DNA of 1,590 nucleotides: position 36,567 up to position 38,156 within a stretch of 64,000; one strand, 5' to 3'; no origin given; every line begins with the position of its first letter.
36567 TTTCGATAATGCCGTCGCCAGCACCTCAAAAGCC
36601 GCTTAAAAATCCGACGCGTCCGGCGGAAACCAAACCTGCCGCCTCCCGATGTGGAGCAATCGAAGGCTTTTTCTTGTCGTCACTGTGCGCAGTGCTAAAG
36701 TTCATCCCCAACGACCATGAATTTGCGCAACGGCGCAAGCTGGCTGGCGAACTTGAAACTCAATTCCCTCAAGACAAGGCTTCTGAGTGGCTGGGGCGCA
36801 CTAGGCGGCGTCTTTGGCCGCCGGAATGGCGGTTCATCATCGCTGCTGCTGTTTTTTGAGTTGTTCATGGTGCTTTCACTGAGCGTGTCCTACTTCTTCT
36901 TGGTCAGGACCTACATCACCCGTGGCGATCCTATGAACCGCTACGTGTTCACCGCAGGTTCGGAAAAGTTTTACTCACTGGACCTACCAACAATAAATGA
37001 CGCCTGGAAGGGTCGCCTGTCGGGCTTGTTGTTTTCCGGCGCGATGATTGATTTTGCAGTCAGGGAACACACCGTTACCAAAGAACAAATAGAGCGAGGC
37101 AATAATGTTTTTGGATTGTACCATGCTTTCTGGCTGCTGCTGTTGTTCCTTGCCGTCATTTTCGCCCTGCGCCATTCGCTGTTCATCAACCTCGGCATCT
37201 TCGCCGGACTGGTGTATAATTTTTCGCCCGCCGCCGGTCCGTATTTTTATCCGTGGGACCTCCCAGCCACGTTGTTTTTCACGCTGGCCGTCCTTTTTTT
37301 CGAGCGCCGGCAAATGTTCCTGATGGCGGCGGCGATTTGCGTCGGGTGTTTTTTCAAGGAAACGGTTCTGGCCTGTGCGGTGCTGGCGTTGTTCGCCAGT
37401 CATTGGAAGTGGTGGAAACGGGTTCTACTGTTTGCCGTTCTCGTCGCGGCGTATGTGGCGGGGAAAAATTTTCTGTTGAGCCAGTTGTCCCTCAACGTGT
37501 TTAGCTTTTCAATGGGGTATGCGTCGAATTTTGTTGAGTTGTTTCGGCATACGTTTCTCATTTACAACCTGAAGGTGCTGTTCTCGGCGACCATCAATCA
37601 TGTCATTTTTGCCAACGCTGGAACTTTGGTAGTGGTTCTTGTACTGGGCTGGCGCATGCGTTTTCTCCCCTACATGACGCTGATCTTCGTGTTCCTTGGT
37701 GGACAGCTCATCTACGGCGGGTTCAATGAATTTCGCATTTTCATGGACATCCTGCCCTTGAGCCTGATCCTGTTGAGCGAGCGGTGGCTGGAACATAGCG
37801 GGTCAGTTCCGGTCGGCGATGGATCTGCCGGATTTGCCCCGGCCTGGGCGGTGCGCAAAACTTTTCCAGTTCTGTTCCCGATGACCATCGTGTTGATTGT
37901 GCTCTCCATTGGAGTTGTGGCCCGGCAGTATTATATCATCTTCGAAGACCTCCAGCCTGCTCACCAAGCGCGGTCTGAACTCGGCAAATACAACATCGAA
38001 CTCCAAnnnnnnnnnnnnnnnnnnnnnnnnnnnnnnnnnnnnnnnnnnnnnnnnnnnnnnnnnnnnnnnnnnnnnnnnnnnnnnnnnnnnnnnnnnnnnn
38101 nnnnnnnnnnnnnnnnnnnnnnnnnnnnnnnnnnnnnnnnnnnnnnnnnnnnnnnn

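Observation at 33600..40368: GT2 plus three membrane-TPR paralogs (and a TMTC-like gene at 10.9 kb): candidate lipid-linked-sugar glycosylation module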

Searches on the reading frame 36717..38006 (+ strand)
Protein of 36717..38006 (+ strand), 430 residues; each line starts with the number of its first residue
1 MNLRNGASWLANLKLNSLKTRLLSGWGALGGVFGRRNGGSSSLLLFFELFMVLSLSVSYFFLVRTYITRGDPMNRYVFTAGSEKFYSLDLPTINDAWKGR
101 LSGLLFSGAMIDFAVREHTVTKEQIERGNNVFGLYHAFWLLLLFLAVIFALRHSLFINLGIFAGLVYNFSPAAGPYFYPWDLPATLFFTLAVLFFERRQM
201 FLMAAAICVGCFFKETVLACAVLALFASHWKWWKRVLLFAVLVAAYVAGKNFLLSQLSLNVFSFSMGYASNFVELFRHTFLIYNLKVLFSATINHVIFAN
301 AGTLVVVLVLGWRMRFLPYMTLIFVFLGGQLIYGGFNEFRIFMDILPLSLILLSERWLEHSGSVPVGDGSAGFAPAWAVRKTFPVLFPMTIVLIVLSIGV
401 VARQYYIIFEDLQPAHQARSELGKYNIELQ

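Call 7: find_homologous_proteins(query=window:36717-38006:+, max_evalue=0.001)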
Query window:36717-38006:+ (430 aa): 195 proteins with E <= 0.001 among 8000 candidates; the best 120 are listed.
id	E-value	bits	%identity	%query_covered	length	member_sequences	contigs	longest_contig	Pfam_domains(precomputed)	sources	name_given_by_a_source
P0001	1.6e-280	948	100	100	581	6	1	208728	-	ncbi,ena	-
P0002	6.6e-227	772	83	100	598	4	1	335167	PF07719.24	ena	-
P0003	4.5e-200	683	75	100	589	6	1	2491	-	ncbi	-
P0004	7.8e-193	660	73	100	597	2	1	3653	-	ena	-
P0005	4.5e-191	654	72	100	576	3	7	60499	PF13431.13,PF07719.24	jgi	jgi:tetratricopeptide (TPR) repeat protein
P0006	3.8e-190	651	71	100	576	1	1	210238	PF00515.35,PF13424.13,PF07719.24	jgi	jgi:tetratricopeptide (TPR) repeat protein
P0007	1.3e-185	636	74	93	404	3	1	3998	-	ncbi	ncbi:MAG: hypothetical protein ABSD57_14635, partial [Verrucomicrobiota bacterium]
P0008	4.2e-185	634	70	100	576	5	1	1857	PF00515.35,PF13424.13,PF07719.24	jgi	jgi:hypothetical protein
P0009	3.3e-182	625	70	100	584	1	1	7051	PF13424.13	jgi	jgi:hypothetical protein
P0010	2.1e-180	619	72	94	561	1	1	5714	-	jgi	-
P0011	6.9e-180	617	69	99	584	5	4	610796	-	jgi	jgi:hypothetical protein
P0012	9.6e-180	616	72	94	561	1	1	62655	-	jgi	jgi:hypothetical protein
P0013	3.2e-179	615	71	94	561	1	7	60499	-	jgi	jgi:hypothetical protein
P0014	3.9e-179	614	68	100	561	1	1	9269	-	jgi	jgi:hypothetical protein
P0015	1.3e-178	613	71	94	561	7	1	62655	-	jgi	jgi:tetratricopeptide (TPR) repeat protein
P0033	6.9e-156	538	62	100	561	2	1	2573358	-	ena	-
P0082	3.8e-122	427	54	97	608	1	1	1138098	PF00515.35,PF07719.24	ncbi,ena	-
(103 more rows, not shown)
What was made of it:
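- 36717..38462 (+): P2, 581 aa, the reference copy: membrane core, extra TM helix and periplasmic TPR domain. Identical to database protein P0001 (call 7).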

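Call 8: search_solved_structures(query=window:36717-38006:+, max_evalue=10)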
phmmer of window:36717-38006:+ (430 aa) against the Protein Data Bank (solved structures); distinct sequences matched with E-value up to 10: 6.
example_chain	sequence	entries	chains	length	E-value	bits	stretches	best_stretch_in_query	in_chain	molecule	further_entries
3j1z_P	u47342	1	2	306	0.018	17.4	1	184-259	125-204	Cation efflux family protein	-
8f6h_A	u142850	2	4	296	0.019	17.3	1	184-259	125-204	Cadmium and zinc efflux pump FieF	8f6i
8f6j_B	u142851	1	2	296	0.055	15.8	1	184-259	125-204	Cadmium and zinc efflux pump FieF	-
8f6k_A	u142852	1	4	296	0.055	15.8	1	184-259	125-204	Cadmium and zinc efflux pump FieF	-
5vrf_B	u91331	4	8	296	0.055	15.8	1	184-259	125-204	Cadmium and zinc efflux pump FieF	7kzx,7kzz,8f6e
8f6f_A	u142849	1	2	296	0.073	15.4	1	184-259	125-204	Cadmium and zinc efflux pump FieF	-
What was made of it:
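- Tried and rejected: The only PDB phmmer hits had E 0.018-0.07 over one helix pair (call 8).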

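Call 19: search_protein_families(library=pfam, proteins=[window:36717-38006:+], max_evalue=10)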
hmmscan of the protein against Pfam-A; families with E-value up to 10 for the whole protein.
window:36717-38006:+ (430 aa): 0 families

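Call 20: find_encoding_contigs(protein=P0033, flank=10000, max_places=3)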
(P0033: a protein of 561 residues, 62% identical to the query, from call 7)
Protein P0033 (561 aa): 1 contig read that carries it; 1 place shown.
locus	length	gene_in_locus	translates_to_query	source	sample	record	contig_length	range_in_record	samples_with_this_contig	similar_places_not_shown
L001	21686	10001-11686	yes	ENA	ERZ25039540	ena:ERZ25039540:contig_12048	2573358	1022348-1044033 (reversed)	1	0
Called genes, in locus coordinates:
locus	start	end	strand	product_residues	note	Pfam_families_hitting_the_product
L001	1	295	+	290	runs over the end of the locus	PF00288:GHMP_kinases_N, PF08544:GHMP_kinases_C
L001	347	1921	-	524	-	PF03023:MurJ, PF01554:MatE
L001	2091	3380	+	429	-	PF00579:tRNA-synt_1b, PF22421:SYY_C-terminal, PF01479:S4 (weak)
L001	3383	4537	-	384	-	PF01435:Peptidase_M48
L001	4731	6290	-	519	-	PF01541:GIY-YIG (faint), PF27096:UvrC_M, PF02151:UVR (weak), PF08459:UvrC_RNaseH_dom, PF12826:HHH_2 (weak), PF14520:HHH_5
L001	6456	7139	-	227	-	PF09335:VTT_dom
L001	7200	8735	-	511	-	-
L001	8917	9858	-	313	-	PF03167:UDG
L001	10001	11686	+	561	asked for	-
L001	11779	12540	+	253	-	PF00535:Glycos_transf_2, PF13641:Glyco_tranf_2_3 (weak)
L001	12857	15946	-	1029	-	PF07679:I-set (weak), PF13927:Ig_3, PF15892:BNR_4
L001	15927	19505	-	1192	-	PF12951:PATR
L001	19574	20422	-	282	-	PF07963:N_methyl, PF07596:SBP_bac_10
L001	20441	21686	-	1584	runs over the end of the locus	PF13927:Ig_3 (faint), PF12951:PATR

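Call 21: find_encoding_contigs(protein=P0082, flank=10000, max_places=3)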
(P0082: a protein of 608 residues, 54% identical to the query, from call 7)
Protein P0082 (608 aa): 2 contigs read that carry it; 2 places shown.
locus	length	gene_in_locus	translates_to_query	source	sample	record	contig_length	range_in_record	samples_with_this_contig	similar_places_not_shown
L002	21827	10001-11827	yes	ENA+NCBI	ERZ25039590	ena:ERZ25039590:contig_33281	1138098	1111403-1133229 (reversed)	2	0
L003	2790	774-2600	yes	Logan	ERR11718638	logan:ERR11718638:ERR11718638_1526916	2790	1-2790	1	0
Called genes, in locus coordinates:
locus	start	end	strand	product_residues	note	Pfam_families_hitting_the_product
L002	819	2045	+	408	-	PF13495:Phage_int_SAM_4, PF00589:Phage_integrase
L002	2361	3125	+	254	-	PF00112:Peptidase_C1, PF13529:Peptidase_C39_2 (weak)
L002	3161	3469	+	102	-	PF00216:Bac_DNA_binding, PF18291:HU-HIG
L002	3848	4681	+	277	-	-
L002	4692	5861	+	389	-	PF02417:Chromate_transp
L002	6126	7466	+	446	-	PF13393:tRNA-synt_His, PF00587:tRNA-synt_2b (weak), PF03129:HGTP_anticodon (faint)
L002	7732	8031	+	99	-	-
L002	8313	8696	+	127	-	PF09969:DUF2203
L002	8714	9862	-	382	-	-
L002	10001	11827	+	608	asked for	PF00515:TPR_1 (faint), PF07719:TPR_2 (faint)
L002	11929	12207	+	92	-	-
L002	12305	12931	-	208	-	PF00702:Hydrolase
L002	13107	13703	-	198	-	PF21176:RecR_HhH, PF02132:RecR_ZnF, PF01751:Toprim, PF13662:Toprim_4, PF21175:RecR_C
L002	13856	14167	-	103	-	PF02575:YbaB_DNA_bd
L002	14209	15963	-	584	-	PF05496:RuvB_N (faint), PF13177:DNA_pol3_delta2, PF13401:AAA_22 (faint), PF13604:AAA_30 (weak), PF00004:AAA, PF07728:AAA_5 (faint), PF22608:DNAX_ATPase_lid, PF12169:DNA_pol3_gamma3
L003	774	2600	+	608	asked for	PF00515:TPR_1 (faint), PF07719:TPR_2 (faint)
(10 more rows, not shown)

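Call 22: predict_structure(alignment_id=A2)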
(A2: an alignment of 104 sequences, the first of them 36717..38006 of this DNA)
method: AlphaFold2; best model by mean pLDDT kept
length: 430 residues; sequences in the alignment: 104
mean_pLDDT: 83.1   pTM: 0.86
mean pLDDT of the five models: 83.1, 82.3, 80.5, 80.2, 79.1
residues with pLDDT >= 90: 228; 70-90: 103; 50-70: 73; < 50: 26
segments of 3 or more residues with pLDDT < 50: 1-6, 28-38, 366-371
pLDDT, mean of each block of 10 residues (from residue 1): 44 54 52 49 90 98 92 92 92 87 96 85 92 97 97 94 88 83 97 96 98 95 96 98 96 90 59 68 73 58 81 90 92 73 91 88 54 71 93 97 96 76 64
secondary structure, 60 per line:
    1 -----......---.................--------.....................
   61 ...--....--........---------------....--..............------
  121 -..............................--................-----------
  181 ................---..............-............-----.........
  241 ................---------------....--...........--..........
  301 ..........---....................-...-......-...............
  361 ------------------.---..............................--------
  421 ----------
elements in order: H6-11 H15-31 H40-63 H66-69 H72-79 H95-98 H101-114 H122-150 H154-169 H181-196 H200-213 H215-226 H232-256 H272-275 H278-288 H291-310 H314-333 H339-344 H346-360 H383-412
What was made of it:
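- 36717..38462 (+): AF2 model with pLDDT 83 and pTM 0.86 (call 22).
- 37863..37952 (+): P2 additional TM helix (aa 383-412). It carries the chain from the cytoplasmic end of the core back to the periplasm, ahead of the TPR domain. AF2 helix 383-412 (call 22).
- On GT-C fold glycosyltransferases (superfamily): The AF2 model (pLDDT 83) shows 10 TM helices in the core plus 1 more (call 22).
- The model is confident (pLDDT 83, pTM 0.86) with 10+1 TM helices and a 68-residue structured loop after TM1 (call 22).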

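Call 25: fold_search(model_id=the predicted structure, library=pdb)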
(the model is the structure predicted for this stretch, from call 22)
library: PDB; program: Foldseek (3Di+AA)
matches with E <= 10: 389; with E <= 0.001: 0
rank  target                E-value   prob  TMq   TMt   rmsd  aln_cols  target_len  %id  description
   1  8imx_U                2.6e-02  0.99  0.33  0.33  19.6       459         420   13  Cryo-EM structure of GPI-T with a chimeric GPI-anchored protein (released 2023-08-16)
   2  28vj_B                1.3e-01  0.14  0.11  0.12  23.3       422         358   11  NorA bound to miniprotein I-23 (released 2026-04-08)
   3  9boi                  1.8e-01  0.14  0.12  0.13  23.9       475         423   12  Cryo-EM structure of human Spns1 in complex with LPC (18:1) (released 2025-01-01)
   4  6gxc_A                1.9e-01  0.91  0.35  0.24  15.8       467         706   13  Bacterial oligosaccharyltransferase PglB in complex with an inhibitory peptide and a reactive lipid-linked oligosaccha (released 2018-11-14)
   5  7lo7_Z                2.4e-01  0.12  0.11  0.13  23.3       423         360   14  NorA in complex with Fab25 (released 2022-04-20)
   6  6x0o                  2.6e-01  0.20  0.17  0.11  25.1       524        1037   14  Single-Particle Cryo-EM Structure of Arabinosyltransferase EmbB from Mycobacterium smegmatis (released 2020-06-10)
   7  4czb_D                2.8e-01  0.14  0.14  0.14  25.0       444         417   12  Structure of the sodium proton antiporter MjNhaP1 from Methanocaldococcus jannaschii at pH 8. (released 2014-12-10)
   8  9juj                  3.0e-01  0.10  0.12  0.06  29.1       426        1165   14  Structure of Arabidopsis thaliana ABCB1 in the inward-facing conformation (released 2025-03-05)
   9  9jrm                  4.3e-01  0.08  0.11  0.11  23.4       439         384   13  outward-open hSLC19A1 + 2'3'-CDAS (released 2025-02-26)
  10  5ogl_A                4.5e-01  0.75  0.35  0.24  15.9       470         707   14  Structure of bacterial oligosaccharyltransferase PglB in complex with an acceptor peptide and an lipid-linked oligosac (released 2017-10-25)
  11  6vyh_A                4.5e-01  0.06  0.10  0.10  25.9       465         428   14  Cryo-EM structure of SLC40/ferroportin in complex with Fab (released 2020-11-11)
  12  7uzq_K                4.7e-01  0.18  0.16  0.17  22.5       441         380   11  Local refinement of RhAG-RhCE-ANK1(AR1-5), from consensus refinement of all classes (released 2022-07-20)
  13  8s4u_A                4.8e-01  0.08  0.12  0.13  22.1       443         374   11  Cryo-EM structure of apo human SLC19A3 in outward-open state (released 2024-10-02)
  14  4z35                  4.8e-01  0.08  0.11  0.11  23.4       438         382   11  Crystal Structure of Human Lysophosphatidic Acid Receptor 1 in complex with ONO-9910539 (released 2015-06-03)
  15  9s6u_A                5.5e-01  0.84  0.39  0.33  13.1       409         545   10  Ternary cryo-EM structure of human ALG9 with Dol25-PP-GlcNAc2Man8, Dol25-P-Man and Fab (released 2026-03-18)
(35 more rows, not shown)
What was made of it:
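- On GT-C fold glycosyltransferases (superfamily): All Foldseek PDB hits with probability above 0.5 are GT-C (PIG-U, PglB, ALG9), but the best E is 0.026 and TM is 0.33-0.39 (call 25).
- The fold matches have E>=0.026, TM 0.33-0.39 and rmsd 12-20 Angstrom (call 25). The high-probability fold hits are GT-C enzymes or GT-C-like subunits (call 25). The fold evidence is statistically weak (call 25). Listed hits to MFS and other transporter folds all have Foldseek probability 0.25 or lower (call 25).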

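Call 26: search_protein_representatives(protein=window:36717-38006:+)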
Query: 430 residues. Proteins with E-value up to 0.001 (for the whole library): 290; up to 1e-10: 197; up to 1e-30: 58. The best 150 are listed.
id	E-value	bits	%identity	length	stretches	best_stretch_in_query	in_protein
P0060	6.0e-134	463.9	60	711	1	37-429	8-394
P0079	1.1e-123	430.0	53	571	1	14-428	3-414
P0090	2.8e-119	415.5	59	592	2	49-370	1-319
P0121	1.4e-114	400.1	54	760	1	47-420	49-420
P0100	5.8e-114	398.0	52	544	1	44-423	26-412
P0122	1.5e-108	380.1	53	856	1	33-409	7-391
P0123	2.4e-104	366.3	47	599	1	32-419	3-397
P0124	6.0e-103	361.7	49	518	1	45-416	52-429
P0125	8.8e-98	344.7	47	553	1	45-427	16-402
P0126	1.7e-92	327.3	52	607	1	35-370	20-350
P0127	5.3e-89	315.8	54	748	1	38-356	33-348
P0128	1.2e-88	314.6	55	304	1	57-355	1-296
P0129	9.7e-83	295.1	48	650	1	28-361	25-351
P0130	1.4e-80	288.0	43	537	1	45-420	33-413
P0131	1.9e-78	281.0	49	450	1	44-361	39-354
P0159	4.4e-43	164.5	36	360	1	46-359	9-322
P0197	2.1e-24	102.9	29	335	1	49-352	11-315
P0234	9.4e-17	77.7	25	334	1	47-354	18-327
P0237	1.3e-16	77.2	29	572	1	51-356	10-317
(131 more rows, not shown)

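Call 32: search_protein_families(library=pfam, alignment_id=A3, max_evalue=0.01)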
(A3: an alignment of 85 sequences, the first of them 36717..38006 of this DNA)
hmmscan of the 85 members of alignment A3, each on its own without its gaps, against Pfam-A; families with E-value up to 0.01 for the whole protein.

A. member 1, window:36717-38006:+ (430 aa): 0 families

B. families by the number of members that match (of 85 scanned): 41 families (the first 25 are shown)
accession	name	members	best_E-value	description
PF08238.18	Sel1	10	2.6e-68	Sel1 repeat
PF07719.23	TPR_2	9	1.4e-41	Tetratricopeptide repeat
PF00515.34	TPR_1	9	1.1e-39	Tetratricopeptide repeat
PF13424.12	TPR_12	8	2.6e-31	Tetratricopeptide repeat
PF13414.12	TPR_11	6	1.1e-56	TPR repeat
PF13432.12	TPR_16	6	4.7e-35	Tetratricopeptide repeat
PF13431.12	TPR_17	6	1e-34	Tetratricopeptide repeat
PF23310.1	TPR_27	6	1.9e-12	Plant tetratrico peptide repeats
PF13428.12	TPR_14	5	6.5e-26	Tetratricopeptide repeat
PF14559.12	TPR_19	4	8.5e-24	Tetratricopeptide repeat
PF13374.12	TPR_10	4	9.8e-17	Tetratricopeptide repeat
PF13181.12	TPR_8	3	9.9e-31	Tetratricopeptide repeat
PF13176.12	TPR_7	3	4.9e-15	Tetratricopeptide repeat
PF24575.1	TPR_Slam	2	1.6e-13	Surface lipoprotein assembly modifier, N-terminal TPR repeats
PF23914.1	TPR_CcmH_CycH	2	1.2e-10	Cytochrome c-type biogenesis protein H TPR domain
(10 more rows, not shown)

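Call 33: search_protein_families(library=ncbifam, alignment_id=A3, max_evalue=0.01)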
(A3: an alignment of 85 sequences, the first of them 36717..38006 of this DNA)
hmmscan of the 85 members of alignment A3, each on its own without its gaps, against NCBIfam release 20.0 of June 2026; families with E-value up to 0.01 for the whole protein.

A. member 1, window:36717-38006:+ (430 aa): 1 family
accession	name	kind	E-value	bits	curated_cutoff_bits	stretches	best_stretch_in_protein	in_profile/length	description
NF046093.1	AZOBR_p60025_fam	subfamily_domain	0.00015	21.1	150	1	137-245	117-229/232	AZOBR_p60025 family cell surface glycopolymer formation protein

B. families by the number of members that match (of 85 scanned): 56 families (the first 25 are shown)
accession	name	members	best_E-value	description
TIGR02917.1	PEP_TPR_lipo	12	8.9e-24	XrtA/PEP-CTERM system TPR-repeat protein PrsT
NF033786.1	phenyl_MerG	10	1.1e-50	phenylmercury resistance protein MerG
NF046093.1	AZOBR_p60025_fam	10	3.6e-05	AZOBR_p60025 family cell surface glycopolymer formation protein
NF047621.1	FlgprotMotXVib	8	1.6e-23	flagellar protein MotX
NF038194.1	AlgK_TPR_lipo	8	6.8e-23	alginate biosynthesis TPR repeat lipoprotein AlgK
NF045484.1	TransRegExoR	7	9.6e-18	exopolysaccharide production regulator ExoR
NF040959.1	MamA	5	5.9e-32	magnetosome protein MamA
NF033920.0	C39_PA2778_fam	4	6e-22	PA2778 family cysteine peptidase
NF002725.1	PRK02603.1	4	1.9e-15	photosystem I assembly protein Ycf3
NF033758.1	gliding_GltE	3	2.2e-20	adventurous gliding motility TPR repeat lipoprotein GltE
TIGR02521.1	type_IV_pilW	2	2.4e-35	type IV pilus biogenesis/stability protein PilW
NF047507.1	TPR_BatC_Lepto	2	8.6e-15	TPR repeat-containing protein BatC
NF047558.1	TPR_END_plus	2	6.4e-13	TPR end-of-group domain-containing protein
NF008757.0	PRK11788.1-5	2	5.4e-08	lipopolysaccharide assembly protein LapB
NF053720.1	NsdA_fam_reg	2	0.006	NsdA family TPR-like regulatory protein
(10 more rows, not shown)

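Call 36: find_encoding_contigs(protein=P0237, flank=10000, max_places=4)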
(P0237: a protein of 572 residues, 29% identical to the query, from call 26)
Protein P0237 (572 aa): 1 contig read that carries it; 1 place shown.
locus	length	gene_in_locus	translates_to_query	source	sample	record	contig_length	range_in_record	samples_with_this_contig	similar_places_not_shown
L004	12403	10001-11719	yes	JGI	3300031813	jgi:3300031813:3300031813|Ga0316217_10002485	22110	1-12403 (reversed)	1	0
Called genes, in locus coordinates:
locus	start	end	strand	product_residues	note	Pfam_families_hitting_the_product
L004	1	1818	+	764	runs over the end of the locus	-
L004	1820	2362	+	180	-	-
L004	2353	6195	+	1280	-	-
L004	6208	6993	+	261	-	-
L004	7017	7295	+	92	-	-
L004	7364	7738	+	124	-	-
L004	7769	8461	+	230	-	-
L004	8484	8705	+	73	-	-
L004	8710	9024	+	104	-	-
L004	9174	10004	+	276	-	PF05050:Methyltransf_21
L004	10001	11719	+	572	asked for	PF00535:Glycos_transf_2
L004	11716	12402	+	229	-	?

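Call 87: fold_search(model_id=the predicted structure, library=viral)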
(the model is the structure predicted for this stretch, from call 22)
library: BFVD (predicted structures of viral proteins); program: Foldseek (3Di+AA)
matches with E <= 10: 211; with E <= 0.001: 0
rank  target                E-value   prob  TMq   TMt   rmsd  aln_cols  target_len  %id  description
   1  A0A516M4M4            8.7e-02  0.21  0.12  0.07  25.7       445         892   12  (no name in the UniProt tables at hand)
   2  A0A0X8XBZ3            1.4e-01  0.20  0.15  0.10  22.3       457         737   10  (no name in the UniProt tables at hand)
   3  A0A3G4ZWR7            2.1e-01  0.12  0.11  0.13  23.2       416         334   10  Uncharacterized protein [Faunusvirus sp.]
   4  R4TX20                3.4e-01  0.13  0.13  0.15  29.1       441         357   13  (no name in the UniProt tables at hand)
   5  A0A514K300            4.3e-01  0.80  0.34  0.40  12.1       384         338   12  Uncharacterized protein [Nitrosopumilus spindle-shaped virus 1]
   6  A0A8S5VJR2            4.4e-01  0.09  0.12  0.09  27.6       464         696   10  (no name in the UniProt tables at hand)
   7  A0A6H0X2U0            4.8e-01  0.08  0.12  0.08  30.4       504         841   13  (no name in the UniProt tables at hand)
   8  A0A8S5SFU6            5.4e-01  0.10  0.14  0.09  26.5       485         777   10  Tail tape measure protein [Myoviridae sp. ctHMa1]
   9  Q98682                5.4e-01  0.07  0.11  0.09  33.5       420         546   10  MIE1 [Simian cytomegalovirus]
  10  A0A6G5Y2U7            5.6e-01  0.06  0.10  0.07  31.3       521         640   12  (no name in the UniProt tables at hand)
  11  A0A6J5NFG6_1          5.6e-01  0.05  0.10  0.05  45.0       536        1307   12  Phage tail tape measure protein [uncultured Caudovirales phage]
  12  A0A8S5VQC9            5.8e-01  0.08  0.12  0.09  30.6       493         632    9  (no name in the UniProt tables at hand)
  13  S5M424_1              6.1e-01  0.08  0.13  0.07  24.7       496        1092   11  Tapemeasure protein [Bacillus phage Basilisk]
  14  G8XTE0                6.9e-01  0.06  0.10  0.12  23.7       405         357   14  Envelope protein UL78 [Simian cytomegalovirus (strain Colburn)]
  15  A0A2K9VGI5            7.1e-01  0.11  0.14  0.10  21.7       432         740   10  (no name in the UniProt tables at hand)
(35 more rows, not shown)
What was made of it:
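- Tried and rejected: BFVD gave nothing useful: one uncharacterised archaeal-virus protein at probability 0.80 (call 87).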
